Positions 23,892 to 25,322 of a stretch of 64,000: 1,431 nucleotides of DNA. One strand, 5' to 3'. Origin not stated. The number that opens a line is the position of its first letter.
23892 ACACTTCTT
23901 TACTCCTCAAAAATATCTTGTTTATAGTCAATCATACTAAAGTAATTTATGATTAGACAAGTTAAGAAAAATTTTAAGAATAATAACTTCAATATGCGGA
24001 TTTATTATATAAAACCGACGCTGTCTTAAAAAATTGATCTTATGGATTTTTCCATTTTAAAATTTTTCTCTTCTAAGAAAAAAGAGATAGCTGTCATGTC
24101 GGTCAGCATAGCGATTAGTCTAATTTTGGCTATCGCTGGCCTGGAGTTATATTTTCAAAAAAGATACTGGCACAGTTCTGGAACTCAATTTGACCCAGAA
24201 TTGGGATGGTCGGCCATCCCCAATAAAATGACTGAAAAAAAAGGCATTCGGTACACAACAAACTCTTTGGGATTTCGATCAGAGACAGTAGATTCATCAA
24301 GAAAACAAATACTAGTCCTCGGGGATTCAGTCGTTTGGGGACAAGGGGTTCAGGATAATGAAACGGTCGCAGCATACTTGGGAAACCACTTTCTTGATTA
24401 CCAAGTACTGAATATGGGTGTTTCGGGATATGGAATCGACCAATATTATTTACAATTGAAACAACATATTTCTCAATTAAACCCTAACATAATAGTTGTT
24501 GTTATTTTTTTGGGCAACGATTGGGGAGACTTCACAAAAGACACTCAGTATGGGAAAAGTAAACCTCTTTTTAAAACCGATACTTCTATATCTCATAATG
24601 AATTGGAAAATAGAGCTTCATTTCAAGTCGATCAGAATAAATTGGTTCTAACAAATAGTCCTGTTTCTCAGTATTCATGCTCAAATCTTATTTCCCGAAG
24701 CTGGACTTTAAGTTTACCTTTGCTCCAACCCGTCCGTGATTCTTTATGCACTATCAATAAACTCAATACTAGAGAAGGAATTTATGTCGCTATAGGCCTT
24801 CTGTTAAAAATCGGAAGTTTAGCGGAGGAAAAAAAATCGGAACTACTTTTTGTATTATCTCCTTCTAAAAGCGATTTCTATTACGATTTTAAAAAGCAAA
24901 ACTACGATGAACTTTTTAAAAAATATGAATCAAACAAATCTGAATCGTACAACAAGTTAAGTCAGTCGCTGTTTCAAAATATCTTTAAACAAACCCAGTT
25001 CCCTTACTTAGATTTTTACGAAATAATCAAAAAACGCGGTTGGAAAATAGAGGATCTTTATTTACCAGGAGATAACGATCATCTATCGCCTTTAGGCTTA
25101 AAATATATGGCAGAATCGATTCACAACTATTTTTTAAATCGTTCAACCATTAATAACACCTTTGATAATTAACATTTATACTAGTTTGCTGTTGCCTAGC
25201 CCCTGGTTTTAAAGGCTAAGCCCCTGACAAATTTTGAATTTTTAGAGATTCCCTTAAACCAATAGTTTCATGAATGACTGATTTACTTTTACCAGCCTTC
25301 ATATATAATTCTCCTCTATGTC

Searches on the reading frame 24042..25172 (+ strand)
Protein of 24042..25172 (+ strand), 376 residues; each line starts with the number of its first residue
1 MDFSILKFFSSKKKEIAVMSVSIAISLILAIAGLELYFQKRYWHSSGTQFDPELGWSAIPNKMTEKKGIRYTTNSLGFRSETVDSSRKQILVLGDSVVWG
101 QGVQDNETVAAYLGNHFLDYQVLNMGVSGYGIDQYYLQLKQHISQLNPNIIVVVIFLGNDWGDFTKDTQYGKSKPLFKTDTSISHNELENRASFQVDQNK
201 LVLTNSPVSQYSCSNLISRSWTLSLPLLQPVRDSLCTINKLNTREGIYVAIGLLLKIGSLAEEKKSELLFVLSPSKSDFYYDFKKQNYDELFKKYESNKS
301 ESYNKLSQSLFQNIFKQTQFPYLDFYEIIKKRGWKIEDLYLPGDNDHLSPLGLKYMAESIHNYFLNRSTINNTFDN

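Call 14: search_protein_families(library=pfam, proteins=[window:24042-25172:+])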
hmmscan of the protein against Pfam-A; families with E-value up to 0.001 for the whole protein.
window:24042-25172:+ (376 aa): 2 families
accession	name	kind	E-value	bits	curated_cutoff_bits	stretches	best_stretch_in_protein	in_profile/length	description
PF00657.28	Lipase_GDSL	-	4.9e-09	37.1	23.6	1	90-360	1-208/208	GDSL-like Lipase/Acylhydrolase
PF13472.12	Lipase_GDSL_2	-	1.7e-07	32.4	32.9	1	92-169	1-83/178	GDSL-like Lipase/Acylhydrolase family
